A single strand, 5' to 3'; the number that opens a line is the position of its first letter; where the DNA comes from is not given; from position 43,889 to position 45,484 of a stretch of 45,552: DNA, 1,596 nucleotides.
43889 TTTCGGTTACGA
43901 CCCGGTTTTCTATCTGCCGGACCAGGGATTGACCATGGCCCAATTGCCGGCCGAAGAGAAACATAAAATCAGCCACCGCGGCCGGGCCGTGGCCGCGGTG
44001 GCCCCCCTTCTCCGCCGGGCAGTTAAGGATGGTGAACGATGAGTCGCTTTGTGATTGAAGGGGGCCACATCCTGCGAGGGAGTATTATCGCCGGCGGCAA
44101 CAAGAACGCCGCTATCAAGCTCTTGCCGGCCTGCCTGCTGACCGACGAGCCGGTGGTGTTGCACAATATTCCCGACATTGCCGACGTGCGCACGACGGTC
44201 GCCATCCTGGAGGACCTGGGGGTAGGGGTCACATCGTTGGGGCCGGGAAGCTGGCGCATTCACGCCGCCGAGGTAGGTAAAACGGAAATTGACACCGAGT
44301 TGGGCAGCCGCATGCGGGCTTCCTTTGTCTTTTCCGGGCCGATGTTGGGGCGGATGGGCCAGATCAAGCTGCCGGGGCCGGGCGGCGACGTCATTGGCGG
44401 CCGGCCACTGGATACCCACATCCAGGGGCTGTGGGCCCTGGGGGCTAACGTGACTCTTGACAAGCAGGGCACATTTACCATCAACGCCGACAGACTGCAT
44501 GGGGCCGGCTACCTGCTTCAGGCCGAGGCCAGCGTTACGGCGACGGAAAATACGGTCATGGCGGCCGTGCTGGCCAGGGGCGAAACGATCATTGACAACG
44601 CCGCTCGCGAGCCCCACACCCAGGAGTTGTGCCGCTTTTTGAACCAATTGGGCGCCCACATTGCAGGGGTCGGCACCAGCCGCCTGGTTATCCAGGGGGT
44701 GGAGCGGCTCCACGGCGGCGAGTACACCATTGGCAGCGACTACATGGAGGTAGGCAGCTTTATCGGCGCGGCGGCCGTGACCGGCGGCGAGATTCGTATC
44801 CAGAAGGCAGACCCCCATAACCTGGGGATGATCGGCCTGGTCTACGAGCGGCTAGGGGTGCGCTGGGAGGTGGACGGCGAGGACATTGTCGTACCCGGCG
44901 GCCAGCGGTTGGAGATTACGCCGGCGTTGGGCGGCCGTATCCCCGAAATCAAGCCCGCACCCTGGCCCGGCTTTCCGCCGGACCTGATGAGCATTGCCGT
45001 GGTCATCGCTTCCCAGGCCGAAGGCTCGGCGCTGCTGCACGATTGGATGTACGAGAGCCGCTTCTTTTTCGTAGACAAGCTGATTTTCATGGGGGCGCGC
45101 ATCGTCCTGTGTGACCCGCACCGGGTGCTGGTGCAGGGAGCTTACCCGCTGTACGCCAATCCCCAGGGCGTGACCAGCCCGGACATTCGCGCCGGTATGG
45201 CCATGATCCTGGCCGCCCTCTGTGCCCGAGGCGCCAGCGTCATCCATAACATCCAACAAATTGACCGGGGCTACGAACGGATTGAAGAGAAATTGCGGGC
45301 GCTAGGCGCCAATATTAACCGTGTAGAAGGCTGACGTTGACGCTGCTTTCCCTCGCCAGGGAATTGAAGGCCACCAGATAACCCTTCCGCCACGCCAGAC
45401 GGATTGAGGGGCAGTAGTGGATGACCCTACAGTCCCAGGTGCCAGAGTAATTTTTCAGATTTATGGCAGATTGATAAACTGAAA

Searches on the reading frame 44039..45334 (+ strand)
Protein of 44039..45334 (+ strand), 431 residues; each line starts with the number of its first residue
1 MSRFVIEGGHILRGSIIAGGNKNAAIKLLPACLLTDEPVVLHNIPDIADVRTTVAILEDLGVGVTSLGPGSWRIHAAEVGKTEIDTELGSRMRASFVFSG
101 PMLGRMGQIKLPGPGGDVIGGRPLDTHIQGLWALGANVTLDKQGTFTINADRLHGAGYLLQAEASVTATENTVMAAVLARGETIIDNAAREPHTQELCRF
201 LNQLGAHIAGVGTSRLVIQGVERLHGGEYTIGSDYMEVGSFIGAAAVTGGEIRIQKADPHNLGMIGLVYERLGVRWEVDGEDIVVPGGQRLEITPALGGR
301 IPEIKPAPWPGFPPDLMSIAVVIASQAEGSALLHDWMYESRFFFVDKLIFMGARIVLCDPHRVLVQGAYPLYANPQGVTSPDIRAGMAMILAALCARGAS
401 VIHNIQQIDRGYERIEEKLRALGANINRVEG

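Call 73: search_protein_families(library=pfam, proteins=[window:44039-45334:+], max_evalue=0.00001)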
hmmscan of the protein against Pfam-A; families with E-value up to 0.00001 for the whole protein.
window:44039-45334:+ (431 aa): 1 family
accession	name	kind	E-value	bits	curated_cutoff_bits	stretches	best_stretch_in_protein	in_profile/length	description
PF00275.25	EPSP_synthase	-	2.5e-63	214.7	22.8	1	7-419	2-417/417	EPSP synthase (3-phosphoshikimate 1-carboxyvinyltransferase)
